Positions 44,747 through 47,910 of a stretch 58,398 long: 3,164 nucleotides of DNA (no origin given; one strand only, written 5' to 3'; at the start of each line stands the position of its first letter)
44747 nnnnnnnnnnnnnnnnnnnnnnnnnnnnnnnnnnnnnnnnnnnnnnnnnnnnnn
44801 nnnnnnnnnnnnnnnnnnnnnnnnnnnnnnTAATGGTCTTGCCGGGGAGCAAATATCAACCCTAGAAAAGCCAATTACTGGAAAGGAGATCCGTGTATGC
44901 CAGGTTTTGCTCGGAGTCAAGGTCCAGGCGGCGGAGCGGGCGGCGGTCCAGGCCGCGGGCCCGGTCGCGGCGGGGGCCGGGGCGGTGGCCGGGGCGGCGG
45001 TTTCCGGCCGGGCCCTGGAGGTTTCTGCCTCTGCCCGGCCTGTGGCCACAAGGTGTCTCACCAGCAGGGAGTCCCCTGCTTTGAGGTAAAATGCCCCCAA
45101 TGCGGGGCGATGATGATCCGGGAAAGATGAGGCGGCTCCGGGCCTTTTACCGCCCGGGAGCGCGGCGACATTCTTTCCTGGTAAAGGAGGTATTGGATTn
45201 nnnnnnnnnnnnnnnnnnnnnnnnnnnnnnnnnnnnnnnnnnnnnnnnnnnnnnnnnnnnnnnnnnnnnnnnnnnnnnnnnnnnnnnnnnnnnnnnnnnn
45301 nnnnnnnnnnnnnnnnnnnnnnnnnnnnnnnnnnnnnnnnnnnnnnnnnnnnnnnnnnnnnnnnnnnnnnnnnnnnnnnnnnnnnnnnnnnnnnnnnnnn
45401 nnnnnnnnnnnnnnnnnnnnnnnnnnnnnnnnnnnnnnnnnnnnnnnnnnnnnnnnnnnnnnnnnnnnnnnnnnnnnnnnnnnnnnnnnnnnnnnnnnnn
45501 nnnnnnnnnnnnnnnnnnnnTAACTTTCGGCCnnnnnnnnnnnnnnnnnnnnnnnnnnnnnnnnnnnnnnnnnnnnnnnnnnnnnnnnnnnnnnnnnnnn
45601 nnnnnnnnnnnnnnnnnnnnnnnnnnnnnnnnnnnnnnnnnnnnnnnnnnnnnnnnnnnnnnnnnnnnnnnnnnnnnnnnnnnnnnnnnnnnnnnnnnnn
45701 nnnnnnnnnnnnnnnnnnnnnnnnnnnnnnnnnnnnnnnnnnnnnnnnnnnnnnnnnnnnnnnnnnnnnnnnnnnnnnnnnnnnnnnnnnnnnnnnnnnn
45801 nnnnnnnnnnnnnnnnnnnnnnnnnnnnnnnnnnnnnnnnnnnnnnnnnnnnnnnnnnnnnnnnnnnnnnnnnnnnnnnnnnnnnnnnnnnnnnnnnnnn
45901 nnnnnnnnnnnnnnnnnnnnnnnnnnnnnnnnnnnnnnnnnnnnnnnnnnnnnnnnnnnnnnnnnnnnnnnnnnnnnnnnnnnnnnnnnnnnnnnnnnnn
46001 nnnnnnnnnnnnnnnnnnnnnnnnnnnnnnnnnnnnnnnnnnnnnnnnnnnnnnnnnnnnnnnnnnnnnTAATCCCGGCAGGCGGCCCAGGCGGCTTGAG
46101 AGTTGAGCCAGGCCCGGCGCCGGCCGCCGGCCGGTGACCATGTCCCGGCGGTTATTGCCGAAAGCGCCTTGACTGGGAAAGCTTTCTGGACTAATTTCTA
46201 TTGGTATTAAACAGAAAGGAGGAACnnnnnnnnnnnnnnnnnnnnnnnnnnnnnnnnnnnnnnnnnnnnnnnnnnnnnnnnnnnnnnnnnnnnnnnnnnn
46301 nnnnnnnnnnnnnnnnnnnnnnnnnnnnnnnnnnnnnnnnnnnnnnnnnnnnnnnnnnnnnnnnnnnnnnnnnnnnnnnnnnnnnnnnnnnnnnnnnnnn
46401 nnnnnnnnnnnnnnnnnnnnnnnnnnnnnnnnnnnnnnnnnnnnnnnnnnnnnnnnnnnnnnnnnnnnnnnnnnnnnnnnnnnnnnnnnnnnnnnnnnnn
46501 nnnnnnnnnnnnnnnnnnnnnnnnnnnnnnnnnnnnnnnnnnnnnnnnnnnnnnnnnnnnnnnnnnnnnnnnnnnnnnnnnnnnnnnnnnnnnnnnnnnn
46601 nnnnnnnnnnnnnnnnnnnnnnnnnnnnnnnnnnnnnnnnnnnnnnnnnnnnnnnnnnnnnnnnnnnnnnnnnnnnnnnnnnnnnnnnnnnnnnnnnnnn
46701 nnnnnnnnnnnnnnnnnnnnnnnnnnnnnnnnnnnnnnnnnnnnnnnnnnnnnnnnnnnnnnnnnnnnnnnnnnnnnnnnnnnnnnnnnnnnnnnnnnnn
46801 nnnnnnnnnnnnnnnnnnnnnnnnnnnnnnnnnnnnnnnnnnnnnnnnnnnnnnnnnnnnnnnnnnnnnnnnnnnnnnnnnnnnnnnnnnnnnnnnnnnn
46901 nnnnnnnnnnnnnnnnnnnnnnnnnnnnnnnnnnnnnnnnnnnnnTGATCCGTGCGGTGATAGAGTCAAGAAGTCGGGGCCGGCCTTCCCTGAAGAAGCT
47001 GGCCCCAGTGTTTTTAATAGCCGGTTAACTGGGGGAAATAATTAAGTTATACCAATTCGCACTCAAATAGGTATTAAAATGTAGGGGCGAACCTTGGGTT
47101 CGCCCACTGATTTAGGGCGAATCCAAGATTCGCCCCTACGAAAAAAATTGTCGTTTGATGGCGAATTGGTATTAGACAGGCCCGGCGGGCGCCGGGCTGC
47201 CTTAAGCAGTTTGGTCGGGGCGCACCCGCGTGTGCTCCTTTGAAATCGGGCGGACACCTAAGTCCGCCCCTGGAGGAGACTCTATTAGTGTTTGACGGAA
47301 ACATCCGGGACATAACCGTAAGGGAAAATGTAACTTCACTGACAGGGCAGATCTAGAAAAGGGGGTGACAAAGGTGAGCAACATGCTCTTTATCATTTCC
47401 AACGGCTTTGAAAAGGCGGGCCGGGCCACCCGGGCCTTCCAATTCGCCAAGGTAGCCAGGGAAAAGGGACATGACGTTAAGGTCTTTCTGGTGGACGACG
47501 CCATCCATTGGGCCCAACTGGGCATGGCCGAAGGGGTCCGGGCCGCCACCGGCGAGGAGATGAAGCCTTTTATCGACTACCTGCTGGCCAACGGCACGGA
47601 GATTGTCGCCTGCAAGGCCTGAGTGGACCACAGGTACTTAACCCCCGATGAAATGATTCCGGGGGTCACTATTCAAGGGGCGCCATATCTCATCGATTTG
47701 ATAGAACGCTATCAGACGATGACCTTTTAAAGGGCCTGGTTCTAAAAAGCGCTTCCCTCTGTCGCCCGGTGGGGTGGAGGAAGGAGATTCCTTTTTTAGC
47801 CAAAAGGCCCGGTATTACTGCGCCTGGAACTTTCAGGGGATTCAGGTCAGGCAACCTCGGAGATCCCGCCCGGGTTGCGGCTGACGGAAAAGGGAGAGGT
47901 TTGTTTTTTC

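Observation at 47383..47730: DsrE/YchN-family selenoprotein with a CxxU motif, truncated in the ORF track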

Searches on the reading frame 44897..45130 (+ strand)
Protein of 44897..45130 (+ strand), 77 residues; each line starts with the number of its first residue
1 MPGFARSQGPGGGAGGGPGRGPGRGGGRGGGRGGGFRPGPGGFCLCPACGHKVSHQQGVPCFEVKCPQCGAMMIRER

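Call 68: search_protein_families(library=pfam, proteins=[window:44897-45130:+], max_evalue=0.001)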
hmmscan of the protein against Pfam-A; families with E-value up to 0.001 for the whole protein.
window:44897-45130:+ (77 aa): 2 families
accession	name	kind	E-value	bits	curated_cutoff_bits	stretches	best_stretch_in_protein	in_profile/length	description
PF13248.11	Zn_ribbon_3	-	5.5e-06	26.1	27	0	63-76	2-14/26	zinc-ribbon domain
PF03119.21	DNA_ligase_ZBD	-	0.00089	19.5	25.8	0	46-57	2-13/27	NAD-dependent DNA ligase C4 zinc finger domain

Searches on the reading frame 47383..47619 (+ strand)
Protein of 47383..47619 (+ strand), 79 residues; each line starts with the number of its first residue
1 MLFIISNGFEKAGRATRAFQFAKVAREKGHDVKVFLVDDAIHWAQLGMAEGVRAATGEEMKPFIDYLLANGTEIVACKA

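Call 7: search_protein_families(library=pfam, proteins=[window:47383-47619:+], max_evalue=0.01)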
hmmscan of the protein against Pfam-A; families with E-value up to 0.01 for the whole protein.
seq(79 aa): 1 family
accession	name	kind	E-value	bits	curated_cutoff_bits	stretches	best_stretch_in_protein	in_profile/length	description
PF02635.20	DsrE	-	6.7e-12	46.1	22.7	1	2-78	4-78/116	DsrE/DsrF-like family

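Call 8: search_protein_families(library=ncbifam, proteins=[window:47383-47619:+], max_evalue=0.01)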
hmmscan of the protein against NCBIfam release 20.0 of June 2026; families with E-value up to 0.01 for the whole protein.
seq(79 aa): 1 family
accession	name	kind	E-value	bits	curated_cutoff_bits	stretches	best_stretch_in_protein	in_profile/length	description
TIGR03012.1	sulf_tusD_dsrE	equivalog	0.0031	17.4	89.25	1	4-44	5-46/127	sulfurtransferase complex subunit TusD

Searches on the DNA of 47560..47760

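Call 11: search_rna_families(source=window, start=47560, end=47760, threshold=evalue, max_evalue=10, show_alignments=3)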
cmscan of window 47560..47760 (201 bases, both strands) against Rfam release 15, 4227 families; matches with E-value up to 10: 2.
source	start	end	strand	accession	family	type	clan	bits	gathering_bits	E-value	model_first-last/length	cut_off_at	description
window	47614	47732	+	RF02170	PVT1_7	Gene; lncRNA;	-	14.1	80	0.92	1-137/137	no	Pvt1 oncogene conserved region 7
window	47710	47759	-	RF01514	Afu_513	Gene; snRNA; snoRNA; CD-box;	-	11.1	48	2.5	55-103/103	no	A. fumigatus snoRNA Afu_513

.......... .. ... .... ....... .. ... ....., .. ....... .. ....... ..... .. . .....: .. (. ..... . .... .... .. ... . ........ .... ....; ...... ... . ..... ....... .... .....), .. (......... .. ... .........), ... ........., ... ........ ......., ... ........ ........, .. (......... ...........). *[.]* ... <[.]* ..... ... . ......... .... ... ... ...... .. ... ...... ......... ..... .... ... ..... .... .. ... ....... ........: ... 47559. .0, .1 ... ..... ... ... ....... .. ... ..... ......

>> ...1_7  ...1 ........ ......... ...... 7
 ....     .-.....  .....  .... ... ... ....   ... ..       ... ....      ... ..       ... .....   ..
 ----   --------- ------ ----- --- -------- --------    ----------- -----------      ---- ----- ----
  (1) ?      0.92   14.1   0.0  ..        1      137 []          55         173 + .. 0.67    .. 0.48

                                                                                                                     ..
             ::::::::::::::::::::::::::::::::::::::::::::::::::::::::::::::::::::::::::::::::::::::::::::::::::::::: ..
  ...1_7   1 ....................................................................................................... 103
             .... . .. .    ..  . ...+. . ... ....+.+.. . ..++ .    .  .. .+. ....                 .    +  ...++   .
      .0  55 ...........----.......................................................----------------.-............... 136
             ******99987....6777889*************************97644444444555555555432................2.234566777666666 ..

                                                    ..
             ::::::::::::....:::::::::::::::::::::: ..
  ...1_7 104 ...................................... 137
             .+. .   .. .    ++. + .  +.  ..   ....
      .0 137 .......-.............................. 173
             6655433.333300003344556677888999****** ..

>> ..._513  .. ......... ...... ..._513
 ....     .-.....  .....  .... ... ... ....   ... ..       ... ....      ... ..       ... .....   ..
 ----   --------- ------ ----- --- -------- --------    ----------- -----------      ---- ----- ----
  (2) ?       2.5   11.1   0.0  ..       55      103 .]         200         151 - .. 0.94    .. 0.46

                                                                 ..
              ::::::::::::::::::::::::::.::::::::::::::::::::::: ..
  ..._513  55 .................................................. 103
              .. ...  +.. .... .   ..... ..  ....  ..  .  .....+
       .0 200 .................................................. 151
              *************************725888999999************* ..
